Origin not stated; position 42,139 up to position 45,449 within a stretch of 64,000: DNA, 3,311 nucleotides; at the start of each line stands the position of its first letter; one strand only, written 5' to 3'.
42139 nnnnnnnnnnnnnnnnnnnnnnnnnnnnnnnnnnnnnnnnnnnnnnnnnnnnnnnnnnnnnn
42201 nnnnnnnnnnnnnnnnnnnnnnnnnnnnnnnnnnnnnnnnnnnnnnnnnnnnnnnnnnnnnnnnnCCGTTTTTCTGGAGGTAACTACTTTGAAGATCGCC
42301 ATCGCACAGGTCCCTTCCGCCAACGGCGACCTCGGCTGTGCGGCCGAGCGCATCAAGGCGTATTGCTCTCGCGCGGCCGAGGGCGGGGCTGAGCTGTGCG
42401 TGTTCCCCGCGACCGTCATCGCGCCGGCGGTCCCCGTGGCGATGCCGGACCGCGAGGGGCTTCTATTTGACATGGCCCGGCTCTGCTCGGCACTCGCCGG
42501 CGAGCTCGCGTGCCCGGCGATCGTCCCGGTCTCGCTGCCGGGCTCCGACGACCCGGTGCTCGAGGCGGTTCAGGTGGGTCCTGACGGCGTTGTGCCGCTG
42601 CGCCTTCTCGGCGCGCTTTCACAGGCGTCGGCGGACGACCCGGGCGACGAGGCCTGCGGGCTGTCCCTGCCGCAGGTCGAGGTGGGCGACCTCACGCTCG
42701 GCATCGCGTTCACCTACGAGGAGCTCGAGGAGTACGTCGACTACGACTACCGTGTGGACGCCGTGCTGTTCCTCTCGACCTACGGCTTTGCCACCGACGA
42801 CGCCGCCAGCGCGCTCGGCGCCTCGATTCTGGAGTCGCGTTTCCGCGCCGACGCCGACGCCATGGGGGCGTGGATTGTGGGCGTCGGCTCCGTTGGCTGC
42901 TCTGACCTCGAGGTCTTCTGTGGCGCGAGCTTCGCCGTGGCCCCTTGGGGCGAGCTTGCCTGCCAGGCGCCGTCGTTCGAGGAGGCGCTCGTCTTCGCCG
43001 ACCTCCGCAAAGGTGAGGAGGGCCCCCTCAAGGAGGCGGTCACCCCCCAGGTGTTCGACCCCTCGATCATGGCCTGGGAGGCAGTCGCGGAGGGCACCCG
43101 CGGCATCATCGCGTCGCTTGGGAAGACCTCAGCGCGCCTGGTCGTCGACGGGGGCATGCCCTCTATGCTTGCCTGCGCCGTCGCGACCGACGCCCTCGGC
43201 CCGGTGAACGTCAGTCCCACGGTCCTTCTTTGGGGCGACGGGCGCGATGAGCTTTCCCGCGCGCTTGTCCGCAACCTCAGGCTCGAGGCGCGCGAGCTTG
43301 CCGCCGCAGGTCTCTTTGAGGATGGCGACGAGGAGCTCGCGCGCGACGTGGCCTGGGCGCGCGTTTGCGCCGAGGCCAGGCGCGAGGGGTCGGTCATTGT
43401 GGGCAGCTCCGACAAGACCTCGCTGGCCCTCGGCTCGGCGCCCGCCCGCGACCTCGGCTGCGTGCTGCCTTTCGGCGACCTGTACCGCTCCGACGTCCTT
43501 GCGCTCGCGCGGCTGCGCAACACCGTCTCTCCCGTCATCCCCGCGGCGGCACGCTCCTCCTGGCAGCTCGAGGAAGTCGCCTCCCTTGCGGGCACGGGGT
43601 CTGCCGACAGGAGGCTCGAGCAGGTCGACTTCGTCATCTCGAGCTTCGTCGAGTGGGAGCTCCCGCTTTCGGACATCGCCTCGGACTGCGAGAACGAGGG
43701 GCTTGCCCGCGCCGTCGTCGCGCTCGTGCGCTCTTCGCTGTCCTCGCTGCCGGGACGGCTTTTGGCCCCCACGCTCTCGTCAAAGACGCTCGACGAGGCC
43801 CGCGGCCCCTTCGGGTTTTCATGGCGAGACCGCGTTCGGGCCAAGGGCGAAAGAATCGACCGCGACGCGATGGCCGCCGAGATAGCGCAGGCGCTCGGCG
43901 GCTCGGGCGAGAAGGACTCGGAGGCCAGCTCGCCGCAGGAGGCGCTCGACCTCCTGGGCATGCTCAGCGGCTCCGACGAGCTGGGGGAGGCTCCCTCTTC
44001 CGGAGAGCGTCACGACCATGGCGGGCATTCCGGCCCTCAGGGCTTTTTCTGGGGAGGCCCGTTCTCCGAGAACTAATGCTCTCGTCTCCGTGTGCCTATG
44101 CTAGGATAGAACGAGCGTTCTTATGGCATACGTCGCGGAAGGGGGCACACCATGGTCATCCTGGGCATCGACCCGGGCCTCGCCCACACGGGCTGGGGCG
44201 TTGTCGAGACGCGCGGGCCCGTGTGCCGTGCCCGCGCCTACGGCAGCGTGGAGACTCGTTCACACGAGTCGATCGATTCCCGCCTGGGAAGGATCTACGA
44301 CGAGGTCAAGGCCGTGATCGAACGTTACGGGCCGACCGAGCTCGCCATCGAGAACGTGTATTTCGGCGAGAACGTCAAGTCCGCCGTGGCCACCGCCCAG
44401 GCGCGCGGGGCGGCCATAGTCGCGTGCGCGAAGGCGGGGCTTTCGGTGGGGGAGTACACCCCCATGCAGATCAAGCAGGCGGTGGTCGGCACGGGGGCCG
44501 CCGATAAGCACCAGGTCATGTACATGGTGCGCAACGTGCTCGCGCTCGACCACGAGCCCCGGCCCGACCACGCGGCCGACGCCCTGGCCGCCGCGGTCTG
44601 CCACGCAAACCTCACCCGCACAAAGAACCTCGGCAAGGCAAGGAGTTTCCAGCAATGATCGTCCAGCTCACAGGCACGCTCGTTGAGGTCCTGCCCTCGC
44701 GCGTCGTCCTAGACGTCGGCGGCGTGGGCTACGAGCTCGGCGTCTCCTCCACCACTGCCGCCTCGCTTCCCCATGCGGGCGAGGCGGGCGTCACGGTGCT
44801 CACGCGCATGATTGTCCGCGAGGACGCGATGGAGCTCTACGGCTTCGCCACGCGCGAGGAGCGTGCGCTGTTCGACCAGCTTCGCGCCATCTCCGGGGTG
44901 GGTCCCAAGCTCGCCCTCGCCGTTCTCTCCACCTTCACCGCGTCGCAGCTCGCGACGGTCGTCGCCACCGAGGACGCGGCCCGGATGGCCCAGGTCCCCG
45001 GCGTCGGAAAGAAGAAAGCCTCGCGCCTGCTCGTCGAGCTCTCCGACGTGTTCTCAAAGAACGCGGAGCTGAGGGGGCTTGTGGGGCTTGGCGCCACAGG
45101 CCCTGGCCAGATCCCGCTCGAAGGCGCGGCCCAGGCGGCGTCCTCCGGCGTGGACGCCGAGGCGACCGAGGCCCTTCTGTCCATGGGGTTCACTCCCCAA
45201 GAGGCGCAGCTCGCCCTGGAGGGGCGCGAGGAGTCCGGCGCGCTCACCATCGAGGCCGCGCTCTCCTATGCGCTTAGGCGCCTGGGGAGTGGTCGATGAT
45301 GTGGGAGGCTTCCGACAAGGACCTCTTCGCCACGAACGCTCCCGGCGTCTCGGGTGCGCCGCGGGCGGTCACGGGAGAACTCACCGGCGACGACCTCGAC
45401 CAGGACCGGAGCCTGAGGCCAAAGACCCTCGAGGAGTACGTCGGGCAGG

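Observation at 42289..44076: NadE-like gene downstream of dnaE appears to be a pseudoenzyme: catalytic Glu/Cys of the CN-hydrolase domain and the SGGxDS PP-loop are substituted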

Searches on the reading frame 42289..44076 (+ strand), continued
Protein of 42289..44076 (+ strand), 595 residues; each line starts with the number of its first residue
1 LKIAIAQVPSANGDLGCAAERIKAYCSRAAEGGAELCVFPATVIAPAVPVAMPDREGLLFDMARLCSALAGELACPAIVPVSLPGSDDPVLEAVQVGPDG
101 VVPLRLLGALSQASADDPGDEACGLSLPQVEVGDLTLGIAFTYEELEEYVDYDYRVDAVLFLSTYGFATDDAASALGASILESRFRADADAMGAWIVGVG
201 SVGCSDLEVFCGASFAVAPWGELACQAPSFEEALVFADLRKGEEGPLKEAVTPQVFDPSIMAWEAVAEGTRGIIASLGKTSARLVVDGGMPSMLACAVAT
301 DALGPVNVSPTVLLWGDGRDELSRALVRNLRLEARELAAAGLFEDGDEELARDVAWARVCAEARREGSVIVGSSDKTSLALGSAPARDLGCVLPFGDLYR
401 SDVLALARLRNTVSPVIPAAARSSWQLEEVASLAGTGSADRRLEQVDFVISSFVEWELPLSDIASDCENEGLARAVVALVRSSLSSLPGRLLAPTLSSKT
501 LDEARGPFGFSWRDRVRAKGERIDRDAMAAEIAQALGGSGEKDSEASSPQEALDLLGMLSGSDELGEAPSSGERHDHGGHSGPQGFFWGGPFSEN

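Call 69: search_solved_structures(query=A2, max_evalue=0.00001, show_alignments=2)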
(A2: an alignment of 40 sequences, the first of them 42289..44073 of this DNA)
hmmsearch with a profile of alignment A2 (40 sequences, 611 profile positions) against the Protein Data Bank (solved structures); distinct sequences matched with E-value up to 0.00001: 20.
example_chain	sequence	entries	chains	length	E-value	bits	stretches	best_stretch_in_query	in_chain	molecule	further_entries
5kha_A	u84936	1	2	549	6e-62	213.2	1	2-517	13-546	Glutamine-dependent NAD+ synthetase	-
4f4h_A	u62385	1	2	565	6.3e-52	180.2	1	2-511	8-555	Glutamine dependent NAD+ synthetase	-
3n05_A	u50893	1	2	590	7.5e-51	176.6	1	1-521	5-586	NH(3)-dependent NAD(+) synthetase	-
6led_A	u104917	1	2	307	2.9e-12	49.2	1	177-243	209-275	N-carbamoyl-D-amino-acid hydrolase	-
6lcg_A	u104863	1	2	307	3.4e-12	48.9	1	184-243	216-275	N-carbamoyl-D-amino-acid hydrolase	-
6le2_A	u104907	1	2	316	4.1e-12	48.6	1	186-243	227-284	N-carbamoyl-D-amino-acid hydrolase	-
8i99_A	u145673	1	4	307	4.4e-12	48.6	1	186-242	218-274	N-carbamoyl-D-amino-acid hydrolase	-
6lei_A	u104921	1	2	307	6.7e-12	48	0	190-243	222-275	N-carbamoyl-D-amino-acid hydrolase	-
2e18_A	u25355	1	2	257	8.2e-12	47.7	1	268-492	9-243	NH(3)-dependent NAD(+) synthetase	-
3p52_A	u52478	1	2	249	5.7e-10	41.6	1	265-414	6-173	NH(3)-dependent NAD(+) synthetase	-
6ofc_A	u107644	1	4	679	3.2e-09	39.1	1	2-143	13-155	Glutamine-dependent NAD(+) synthetase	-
3sdb_A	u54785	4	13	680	3.3e-09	39.1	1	2-143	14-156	Glutamine-dependent NAD(+) synthetase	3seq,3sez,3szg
3dla_A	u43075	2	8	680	3.3e-09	39.1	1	2-143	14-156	Glutamine-dependent NAD(+) synthetase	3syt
1erz_A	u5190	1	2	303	1.8e-07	33.3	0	193-244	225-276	N-CARBAMYL-D-AMINO ACID AMIDOHYDROLASE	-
8hpc_A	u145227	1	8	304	1.8e-07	33.3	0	193-244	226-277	N-carbamoyl-D-amino acid hydrolase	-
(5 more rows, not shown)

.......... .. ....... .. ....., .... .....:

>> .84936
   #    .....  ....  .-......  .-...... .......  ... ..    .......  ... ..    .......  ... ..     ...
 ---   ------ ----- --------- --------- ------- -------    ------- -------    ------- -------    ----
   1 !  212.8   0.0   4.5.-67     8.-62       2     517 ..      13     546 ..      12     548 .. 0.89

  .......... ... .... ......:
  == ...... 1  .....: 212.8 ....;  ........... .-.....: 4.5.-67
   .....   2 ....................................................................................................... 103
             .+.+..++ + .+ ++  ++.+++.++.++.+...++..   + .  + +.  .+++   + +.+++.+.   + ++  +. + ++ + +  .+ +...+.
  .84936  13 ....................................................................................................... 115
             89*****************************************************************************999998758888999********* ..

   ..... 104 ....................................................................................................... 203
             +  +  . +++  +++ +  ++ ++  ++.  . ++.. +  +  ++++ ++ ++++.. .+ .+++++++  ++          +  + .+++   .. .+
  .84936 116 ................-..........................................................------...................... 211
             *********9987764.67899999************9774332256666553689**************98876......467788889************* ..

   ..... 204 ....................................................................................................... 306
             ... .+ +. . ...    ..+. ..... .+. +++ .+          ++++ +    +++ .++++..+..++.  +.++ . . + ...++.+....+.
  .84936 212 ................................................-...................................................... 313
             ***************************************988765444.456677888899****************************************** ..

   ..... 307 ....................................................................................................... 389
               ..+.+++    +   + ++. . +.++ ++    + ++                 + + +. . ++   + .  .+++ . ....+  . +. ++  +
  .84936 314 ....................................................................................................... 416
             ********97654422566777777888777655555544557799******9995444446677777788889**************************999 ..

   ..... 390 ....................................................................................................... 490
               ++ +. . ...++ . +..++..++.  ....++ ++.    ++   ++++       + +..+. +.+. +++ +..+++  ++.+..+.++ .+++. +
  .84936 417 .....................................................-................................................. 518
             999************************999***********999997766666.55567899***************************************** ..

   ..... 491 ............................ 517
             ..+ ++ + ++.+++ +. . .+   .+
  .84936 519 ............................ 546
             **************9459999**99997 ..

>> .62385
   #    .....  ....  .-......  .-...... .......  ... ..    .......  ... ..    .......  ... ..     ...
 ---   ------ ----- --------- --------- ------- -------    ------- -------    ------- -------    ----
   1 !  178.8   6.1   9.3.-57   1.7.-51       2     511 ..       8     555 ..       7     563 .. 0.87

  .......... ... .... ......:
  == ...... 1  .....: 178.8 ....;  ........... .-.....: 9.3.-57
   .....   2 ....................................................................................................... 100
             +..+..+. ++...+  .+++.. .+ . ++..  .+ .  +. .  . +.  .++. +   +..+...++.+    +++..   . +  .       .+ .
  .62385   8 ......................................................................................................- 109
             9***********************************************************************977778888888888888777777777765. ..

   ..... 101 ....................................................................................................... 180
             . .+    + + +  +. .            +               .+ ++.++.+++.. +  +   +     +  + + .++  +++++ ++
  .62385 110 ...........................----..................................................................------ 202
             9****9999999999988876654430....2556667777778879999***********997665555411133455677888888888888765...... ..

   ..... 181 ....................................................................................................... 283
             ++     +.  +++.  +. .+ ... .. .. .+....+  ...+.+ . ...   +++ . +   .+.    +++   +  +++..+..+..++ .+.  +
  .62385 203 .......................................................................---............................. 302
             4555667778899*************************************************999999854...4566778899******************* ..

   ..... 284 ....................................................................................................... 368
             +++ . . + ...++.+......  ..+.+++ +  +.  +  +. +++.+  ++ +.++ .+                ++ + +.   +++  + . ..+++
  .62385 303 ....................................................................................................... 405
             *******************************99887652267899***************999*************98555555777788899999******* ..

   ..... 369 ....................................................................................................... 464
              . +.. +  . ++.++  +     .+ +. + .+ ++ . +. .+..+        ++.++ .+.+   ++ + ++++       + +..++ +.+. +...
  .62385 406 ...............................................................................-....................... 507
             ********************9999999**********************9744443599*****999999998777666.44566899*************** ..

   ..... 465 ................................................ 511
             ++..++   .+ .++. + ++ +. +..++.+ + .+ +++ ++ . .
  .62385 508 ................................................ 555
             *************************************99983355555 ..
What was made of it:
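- On Glutamine-dependent NAD+ synthetase (NadE, type F): Full-length profile match to PDB NadE structures (call 69).
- Closest known: Short fused. Same: Full-length homology, E 6e-62 to 8e-51 (call 69).
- Checked: A family profile against PDB 5KHA (E 6e-62, full length) aligns '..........' with '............', 'dgslasal' with '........' and 'adKTalAL' with '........' (call 69).
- Family profile against PDB 5KHA, 4F4H and 3N05 gives E 6e-62 to 8e-51 over the full length (call 69).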

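Call 75: list_cluster_members(proteins=[P0104, P0101, P0094, P0083, P0009])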
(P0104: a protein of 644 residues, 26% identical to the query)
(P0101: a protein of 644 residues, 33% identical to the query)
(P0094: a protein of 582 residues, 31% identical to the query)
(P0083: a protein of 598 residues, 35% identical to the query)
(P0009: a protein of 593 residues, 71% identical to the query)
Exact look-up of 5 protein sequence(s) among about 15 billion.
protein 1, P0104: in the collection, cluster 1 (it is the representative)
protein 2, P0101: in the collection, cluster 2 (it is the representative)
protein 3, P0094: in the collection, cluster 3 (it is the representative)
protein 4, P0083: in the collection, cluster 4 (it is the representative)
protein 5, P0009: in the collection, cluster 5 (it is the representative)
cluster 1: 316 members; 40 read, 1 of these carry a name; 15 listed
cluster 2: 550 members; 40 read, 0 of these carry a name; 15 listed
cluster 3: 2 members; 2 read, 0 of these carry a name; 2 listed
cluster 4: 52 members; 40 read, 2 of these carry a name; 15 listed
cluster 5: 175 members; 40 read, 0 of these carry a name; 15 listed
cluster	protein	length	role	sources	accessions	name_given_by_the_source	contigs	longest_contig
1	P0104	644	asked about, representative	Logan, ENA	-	-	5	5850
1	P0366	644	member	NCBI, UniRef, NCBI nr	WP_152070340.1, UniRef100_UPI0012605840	hypothetical protein [Collinsella sp. AK_207A] | hypothetical protein n=1 Tax=Collinsella sp. AK_207A TaxID=2650472 RepID=UPI0012605840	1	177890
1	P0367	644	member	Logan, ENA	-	-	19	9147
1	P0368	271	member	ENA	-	-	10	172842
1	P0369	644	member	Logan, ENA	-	-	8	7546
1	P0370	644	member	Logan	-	-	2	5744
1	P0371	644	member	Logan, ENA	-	-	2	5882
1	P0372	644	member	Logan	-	-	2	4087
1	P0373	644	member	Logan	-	-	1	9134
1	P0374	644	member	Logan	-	-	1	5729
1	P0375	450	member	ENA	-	-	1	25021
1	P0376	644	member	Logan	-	-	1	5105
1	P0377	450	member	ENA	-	-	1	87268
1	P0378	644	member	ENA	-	-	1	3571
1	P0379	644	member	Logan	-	-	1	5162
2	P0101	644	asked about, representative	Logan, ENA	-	-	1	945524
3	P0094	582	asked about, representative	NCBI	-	-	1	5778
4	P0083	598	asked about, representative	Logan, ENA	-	-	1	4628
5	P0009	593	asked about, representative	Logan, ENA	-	-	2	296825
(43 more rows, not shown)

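Call 76: search_protein_families(library=padloc, proteins=[window:42289-44076:+], max_evalue=0.01)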
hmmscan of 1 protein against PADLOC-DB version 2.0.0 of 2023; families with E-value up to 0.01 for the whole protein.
window:42289-44076:+ (595 aa): 0 families
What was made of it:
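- Tried and rejected: There was no PADLOC hit (call 76), and the gene lies in a housekeeping context.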

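Call 77: search_protein_families(library=pfam, proteins=[P0104, P0101], max_evalue=1)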
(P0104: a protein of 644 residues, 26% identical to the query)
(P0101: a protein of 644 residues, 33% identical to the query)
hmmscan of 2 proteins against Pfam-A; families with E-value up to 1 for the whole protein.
P0104 (644 aa): 2 families
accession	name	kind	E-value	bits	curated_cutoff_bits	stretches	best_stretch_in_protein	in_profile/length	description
PF02540.23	NAD_synthase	-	0.00021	21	21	1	260-366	4-109/242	NAD synthase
PF00795.27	CN_hydrolase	-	0.027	14.3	23.2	0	187-236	198-248/256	Carbon-nitrogen hydrolase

P0101 (644 aa): 2 families
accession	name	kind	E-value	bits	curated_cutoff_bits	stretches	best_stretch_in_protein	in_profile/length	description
PF00795.27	CN_hydrolase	-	1.1e-10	41.8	23.2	1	2-263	1-249/256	Carbon-nitrogen hydrolase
PF02540.23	NAD_synthase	-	9.6e-09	35.2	21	1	284-510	2-228/242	NAD synthase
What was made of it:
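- The Collinsella family member is a 'hypothetical protein' that barely hits Pfam (calls 75, 77), so the SEED peg is probably a different gene.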

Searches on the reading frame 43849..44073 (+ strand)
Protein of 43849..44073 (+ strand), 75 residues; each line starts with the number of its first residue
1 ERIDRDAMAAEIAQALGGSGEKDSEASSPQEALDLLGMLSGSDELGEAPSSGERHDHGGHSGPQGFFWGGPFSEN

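Call 77: search_protein_families(library=pfam, proteins=[window:43849-44073:+], max_evalue=1)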
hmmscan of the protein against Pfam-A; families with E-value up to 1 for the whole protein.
window:43849-44073:+ (75 aa): 0 families

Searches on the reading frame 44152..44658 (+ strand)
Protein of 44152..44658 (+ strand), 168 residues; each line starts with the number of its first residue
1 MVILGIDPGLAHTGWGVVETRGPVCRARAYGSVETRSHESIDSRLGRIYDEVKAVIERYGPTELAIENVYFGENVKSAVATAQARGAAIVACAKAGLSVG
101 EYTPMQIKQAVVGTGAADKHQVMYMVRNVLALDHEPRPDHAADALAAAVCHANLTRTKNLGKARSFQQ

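Call 8: search_protein_families(library=pfam, proteins=[window:44152-44658:+], max_evalue=0.001)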
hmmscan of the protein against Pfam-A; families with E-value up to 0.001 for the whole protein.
window:44152-44658:+ (168 aa): 1 family
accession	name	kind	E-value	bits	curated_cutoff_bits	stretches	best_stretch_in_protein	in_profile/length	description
PF02075.23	RuvC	-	1.1e-53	181.5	22.2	1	3-151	1-148/148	Crossover junction endodeoxyribonuclease RuvC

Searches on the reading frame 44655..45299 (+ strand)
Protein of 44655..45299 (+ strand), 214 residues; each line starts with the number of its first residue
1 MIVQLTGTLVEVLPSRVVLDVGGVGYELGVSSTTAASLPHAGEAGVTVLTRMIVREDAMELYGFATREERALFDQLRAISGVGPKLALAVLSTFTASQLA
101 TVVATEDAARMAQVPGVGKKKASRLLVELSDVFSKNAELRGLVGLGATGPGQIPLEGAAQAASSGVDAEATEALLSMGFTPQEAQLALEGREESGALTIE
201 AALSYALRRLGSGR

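Call 8: search_protein_families(library=pfam, proteins=[window:44655-45299:+], max_evalue=0.001)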
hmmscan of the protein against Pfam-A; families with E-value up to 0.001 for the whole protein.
window:44655-45299:+ (214 aa): 6 families
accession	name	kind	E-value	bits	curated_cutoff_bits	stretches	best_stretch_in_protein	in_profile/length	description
PF01330.27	RuvA_N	-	6.4e-21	74.7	23.6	1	1-63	1-61/61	RuvA N terminal domain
PF14520.12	HHH_5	-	5.2e-14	52.9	27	1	73-131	1-57/57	Helix-hairpin-helix domain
PF00633.29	HHH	-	1.8e-08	34.3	24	0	70-92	7-29/30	Helix-hairpin-helix motif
PF07499.19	RuvA_C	-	1.8e-05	25.6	24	1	168-210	4-46/47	RuvA, C-terminal domain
PF02371.22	Transposase_20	-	6.4e-05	23.7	21.3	0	110-145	3-40/87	Transposase IS116/IS110/IS902 family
PF21176.3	RecR_HhH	-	0.00026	21.2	27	0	112-129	9-26/45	RecR, helix-hairpin-helix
